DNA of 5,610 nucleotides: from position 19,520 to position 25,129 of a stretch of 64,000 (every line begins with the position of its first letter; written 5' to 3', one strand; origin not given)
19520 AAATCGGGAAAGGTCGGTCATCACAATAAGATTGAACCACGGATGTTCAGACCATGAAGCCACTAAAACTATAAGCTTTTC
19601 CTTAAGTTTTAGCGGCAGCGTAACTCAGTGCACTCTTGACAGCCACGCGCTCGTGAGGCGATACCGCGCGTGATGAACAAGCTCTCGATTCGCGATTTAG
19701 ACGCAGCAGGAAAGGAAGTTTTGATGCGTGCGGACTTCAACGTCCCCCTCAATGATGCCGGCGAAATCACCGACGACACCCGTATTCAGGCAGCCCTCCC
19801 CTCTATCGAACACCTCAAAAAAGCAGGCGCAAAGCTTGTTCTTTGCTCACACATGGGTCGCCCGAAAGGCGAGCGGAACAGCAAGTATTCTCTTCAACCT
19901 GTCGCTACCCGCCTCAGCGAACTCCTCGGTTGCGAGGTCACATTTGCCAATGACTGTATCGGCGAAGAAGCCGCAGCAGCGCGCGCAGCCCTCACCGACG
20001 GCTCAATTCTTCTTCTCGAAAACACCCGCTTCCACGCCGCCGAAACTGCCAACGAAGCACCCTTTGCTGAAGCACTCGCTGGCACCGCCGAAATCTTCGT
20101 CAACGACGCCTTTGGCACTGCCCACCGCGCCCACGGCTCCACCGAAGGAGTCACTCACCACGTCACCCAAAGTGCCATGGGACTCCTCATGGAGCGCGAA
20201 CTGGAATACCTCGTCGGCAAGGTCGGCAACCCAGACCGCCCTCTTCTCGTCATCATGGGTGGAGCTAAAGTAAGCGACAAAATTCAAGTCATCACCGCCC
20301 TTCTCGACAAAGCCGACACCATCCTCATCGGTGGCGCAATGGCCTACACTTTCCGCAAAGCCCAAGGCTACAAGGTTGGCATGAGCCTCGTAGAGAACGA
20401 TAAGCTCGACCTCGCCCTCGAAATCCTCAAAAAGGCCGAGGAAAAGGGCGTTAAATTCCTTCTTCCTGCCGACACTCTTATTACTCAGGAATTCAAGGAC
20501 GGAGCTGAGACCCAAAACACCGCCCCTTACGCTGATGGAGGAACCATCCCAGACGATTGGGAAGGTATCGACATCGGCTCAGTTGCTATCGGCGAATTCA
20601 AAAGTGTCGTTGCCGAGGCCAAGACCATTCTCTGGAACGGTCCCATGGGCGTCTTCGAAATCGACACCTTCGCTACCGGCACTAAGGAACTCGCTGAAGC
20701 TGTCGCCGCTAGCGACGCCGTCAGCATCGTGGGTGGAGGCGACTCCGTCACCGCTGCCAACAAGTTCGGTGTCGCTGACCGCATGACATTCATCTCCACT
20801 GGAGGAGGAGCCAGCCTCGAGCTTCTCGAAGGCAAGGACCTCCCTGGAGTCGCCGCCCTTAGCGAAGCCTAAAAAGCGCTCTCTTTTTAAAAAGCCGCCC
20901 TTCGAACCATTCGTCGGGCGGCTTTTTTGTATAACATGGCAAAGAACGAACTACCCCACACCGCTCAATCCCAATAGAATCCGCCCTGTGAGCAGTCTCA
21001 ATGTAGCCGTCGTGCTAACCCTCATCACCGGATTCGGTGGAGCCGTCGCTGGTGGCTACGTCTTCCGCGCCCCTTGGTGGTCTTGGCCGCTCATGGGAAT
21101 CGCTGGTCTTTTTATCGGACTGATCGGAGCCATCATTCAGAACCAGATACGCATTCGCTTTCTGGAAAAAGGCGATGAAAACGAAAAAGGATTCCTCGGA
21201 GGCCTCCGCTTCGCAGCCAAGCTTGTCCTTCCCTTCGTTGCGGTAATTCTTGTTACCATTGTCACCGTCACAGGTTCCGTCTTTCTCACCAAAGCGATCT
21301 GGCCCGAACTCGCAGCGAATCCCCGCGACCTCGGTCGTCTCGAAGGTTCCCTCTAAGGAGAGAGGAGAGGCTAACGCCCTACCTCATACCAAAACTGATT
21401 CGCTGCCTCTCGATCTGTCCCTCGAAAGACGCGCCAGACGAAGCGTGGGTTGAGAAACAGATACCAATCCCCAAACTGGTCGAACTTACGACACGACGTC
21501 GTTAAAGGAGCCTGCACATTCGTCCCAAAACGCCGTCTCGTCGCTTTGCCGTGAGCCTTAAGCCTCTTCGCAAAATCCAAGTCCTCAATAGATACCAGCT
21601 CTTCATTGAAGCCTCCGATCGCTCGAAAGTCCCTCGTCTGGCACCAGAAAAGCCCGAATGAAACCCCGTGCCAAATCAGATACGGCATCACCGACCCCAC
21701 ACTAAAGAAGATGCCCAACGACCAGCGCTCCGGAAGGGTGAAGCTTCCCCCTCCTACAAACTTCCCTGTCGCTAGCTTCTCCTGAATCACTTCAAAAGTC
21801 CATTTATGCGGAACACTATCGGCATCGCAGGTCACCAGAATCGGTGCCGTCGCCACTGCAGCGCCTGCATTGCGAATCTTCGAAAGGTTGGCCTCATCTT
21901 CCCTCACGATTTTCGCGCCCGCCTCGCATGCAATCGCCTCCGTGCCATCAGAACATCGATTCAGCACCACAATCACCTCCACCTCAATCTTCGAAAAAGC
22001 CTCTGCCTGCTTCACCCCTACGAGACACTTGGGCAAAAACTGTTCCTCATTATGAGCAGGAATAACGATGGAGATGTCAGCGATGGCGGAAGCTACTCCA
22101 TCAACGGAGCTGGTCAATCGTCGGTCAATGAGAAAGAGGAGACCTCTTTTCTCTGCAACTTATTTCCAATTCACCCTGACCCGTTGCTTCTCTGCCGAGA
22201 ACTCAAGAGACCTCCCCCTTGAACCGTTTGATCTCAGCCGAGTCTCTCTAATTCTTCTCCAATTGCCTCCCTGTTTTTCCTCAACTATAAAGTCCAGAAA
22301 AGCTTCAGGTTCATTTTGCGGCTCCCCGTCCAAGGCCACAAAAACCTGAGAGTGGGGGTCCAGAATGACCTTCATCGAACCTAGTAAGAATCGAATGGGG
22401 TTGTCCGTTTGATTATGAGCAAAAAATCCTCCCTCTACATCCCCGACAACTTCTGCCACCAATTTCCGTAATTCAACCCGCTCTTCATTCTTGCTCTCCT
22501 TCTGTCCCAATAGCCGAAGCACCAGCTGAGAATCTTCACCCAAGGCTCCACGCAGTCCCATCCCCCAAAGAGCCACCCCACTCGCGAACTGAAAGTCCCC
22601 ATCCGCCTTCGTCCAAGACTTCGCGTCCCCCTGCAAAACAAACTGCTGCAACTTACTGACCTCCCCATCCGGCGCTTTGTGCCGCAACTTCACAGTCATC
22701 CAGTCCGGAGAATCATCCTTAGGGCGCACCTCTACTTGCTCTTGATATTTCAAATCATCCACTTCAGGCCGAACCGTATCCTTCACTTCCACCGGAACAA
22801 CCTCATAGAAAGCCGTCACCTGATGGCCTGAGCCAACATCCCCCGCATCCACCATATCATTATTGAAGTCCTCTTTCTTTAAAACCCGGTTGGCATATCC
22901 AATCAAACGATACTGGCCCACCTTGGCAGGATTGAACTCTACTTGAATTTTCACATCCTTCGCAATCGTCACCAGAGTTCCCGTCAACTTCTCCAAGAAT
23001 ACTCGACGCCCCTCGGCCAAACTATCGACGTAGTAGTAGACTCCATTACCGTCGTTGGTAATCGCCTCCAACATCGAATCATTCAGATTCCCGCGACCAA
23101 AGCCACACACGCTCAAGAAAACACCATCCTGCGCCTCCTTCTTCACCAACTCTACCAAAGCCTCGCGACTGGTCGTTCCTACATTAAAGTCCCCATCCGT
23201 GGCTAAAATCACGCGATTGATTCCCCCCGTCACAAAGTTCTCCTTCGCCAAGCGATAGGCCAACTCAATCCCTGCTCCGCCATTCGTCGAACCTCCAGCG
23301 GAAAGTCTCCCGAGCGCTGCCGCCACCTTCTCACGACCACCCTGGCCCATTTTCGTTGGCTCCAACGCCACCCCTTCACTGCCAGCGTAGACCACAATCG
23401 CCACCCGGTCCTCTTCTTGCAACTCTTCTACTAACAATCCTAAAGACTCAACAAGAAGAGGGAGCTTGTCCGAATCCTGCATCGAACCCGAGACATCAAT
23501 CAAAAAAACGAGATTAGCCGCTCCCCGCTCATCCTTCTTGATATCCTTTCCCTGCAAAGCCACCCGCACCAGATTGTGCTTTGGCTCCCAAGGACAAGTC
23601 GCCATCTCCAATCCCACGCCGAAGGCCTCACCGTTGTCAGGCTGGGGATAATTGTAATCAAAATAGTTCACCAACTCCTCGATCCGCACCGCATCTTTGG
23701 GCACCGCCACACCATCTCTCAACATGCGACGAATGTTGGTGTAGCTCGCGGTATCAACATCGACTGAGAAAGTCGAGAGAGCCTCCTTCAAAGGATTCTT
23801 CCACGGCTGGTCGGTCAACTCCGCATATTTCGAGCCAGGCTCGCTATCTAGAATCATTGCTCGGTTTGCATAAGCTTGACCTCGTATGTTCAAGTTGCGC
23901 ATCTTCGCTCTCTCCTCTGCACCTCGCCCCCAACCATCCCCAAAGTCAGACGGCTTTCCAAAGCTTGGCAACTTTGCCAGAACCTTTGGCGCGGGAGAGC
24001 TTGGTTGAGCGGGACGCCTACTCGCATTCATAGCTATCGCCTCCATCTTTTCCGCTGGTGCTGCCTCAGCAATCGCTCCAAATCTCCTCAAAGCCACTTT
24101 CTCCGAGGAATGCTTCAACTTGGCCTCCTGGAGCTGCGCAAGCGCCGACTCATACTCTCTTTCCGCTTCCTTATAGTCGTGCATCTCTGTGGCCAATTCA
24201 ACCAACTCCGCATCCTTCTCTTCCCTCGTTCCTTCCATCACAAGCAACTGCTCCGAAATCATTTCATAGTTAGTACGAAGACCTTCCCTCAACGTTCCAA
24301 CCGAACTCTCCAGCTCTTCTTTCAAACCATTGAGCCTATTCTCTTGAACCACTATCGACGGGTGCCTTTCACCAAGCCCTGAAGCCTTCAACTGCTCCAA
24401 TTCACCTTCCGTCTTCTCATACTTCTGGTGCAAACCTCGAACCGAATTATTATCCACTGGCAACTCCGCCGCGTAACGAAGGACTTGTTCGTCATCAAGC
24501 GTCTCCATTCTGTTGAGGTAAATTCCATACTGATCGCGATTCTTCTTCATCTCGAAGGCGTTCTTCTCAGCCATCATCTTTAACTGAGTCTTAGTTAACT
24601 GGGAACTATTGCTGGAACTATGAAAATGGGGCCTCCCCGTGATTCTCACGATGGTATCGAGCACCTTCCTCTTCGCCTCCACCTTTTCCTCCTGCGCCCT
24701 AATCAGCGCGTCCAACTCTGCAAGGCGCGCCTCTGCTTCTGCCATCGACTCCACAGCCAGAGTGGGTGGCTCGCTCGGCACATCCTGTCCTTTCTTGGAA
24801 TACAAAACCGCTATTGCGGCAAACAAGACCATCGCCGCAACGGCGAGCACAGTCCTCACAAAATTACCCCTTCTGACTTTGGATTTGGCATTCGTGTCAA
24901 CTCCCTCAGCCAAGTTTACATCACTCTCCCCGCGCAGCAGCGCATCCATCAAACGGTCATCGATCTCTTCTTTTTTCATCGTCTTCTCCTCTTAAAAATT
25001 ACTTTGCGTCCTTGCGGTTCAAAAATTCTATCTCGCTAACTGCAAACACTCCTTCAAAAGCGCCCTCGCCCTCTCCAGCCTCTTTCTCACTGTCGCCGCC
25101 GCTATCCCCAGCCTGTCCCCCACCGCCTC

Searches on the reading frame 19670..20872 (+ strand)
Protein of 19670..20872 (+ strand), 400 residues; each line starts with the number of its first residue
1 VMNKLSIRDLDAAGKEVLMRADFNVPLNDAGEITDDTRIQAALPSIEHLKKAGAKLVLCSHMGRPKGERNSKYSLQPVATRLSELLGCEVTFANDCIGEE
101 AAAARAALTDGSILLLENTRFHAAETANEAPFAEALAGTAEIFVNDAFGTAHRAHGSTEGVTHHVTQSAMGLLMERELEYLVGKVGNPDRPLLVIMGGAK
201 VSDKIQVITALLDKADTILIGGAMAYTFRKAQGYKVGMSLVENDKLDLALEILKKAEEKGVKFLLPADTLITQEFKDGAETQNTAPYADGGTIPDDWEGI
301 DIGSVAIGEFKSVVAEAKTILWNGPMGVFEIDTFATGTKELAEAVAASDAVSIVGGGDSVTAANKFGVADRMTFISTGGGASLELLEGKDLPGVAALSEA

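Call 23: search_protein_families(library=pfam, proteins=[window:19670-20872:+], max_evalue=0.0001)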
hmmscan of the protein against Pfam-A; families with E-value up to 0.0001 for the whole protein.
window:19670-20872:+ (400 aa): 1 family
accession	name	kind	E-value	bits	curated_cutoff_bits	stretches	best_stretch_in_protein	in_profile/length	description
PF00162.24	PGK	-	2e-154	514.6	27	1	7-389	1-379/379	Phosphoglycerate kinase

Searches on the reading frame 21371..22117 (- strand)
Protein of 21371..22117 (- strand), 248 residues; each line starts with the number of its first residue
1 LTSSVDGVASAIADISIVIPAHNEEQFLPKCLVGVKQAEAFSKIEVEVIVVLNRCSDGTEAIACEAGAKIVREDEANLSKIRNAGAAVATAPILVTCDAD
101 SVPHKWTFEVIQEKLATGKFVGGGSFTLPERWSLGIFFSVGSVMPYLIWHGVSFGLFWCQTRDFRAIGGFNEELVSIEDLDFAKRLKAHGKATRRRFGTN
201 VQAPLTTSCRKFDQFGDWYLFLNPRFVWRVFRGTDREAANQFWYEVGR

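Call 23: search_protein_families(library=pfam, proteins=[window:21371-22117:-], max_evalue=0.0001)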
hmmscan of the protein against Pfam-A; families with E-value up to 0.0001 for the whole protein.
window:21371-22117:- (248 aa): 2 families
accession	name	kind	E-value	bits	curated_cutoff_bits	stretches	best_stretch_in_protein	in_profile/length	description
PF00535.33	Glycos_transf_2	-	1.4e-16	61.3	23.3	1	16-119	1-107/168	Glycosyl transferase family 2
PF13641.12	Glyco_tranf_2_3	-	9.1e-07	29.6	27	1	14-115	2-111/230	Glycosyltransferase like family 2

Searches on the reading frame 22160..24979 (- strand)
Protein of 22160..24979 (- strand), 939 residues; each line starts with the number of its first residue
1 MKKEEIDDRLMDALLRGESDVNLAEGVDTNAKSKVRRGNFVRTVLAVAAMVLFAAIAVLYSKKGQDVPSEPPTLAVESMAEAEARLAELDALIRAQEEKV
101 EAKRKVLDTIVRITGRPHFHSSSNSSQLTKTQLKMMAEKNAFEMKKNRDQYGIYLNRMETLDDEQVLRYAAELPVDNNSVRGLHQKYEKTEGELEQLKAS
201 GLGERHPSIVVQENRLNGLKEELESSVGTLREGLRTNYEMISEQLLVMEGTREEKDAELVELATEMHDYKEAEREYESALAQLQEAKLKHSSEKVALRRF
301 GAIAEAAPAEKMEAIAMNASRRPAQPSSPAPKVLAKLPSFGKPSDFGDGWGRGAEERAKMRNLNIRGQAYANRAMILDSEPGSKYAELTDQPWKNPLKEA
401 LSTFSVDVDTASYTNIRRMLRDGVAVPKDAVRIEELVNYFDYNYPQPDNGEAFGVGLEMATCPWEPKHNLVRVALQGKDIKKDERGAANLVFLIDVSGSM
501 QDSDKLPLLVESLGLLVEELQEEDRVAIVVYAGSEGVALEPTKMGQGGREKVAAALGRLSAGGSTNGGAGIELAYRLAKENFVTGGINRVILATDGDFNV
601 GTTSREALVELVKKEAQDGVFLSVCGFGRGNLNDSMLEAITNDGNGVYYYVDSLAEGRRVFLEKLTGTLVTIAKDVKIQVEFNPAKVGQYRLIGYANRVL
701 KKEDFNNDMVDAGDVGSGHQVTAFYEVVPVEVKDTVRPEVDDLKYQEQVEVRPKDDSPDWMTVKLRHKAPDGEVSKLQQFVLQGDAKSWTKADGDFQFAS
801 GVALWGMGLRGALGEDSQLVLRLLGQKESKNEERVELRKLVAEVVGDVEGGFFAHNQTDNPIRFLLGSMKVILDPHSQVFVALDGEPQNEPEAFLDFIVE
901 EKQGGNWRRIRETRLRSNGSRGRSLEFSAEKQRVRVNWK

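Call 9: search_protein_families(library=pfam, proteins=[window:22160-24979:-], max_evalue=0.001)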
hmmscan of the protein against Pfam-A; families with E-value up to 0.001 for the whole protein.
window:22160-24979:- (939 aa): 5 families
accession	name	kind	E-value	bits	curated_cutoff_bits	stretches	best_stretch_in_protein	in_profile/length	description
PF12034.13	YfbK_C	-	1e-55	189.2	25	1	667-841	1-178/184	Uncharacterized protein YfbK, C-terminal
PF12450.13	vWF_A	-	2.4e-36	124.1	25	1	383-472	5-94/94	von Willebrand factor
PF00092.34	VWA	-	6e-15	56.3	23.8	1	489-655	1-166/174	von Willebrand factor type A domain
PF13519.12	VWA_2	-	4.4e-13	50.2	27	1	490-596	1-106/107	von Willebrand factor type A domain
PF13768.12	VWA_3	-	1.6e-08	35.2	27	1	489-649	2-154/155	von Willebrand factor type A domain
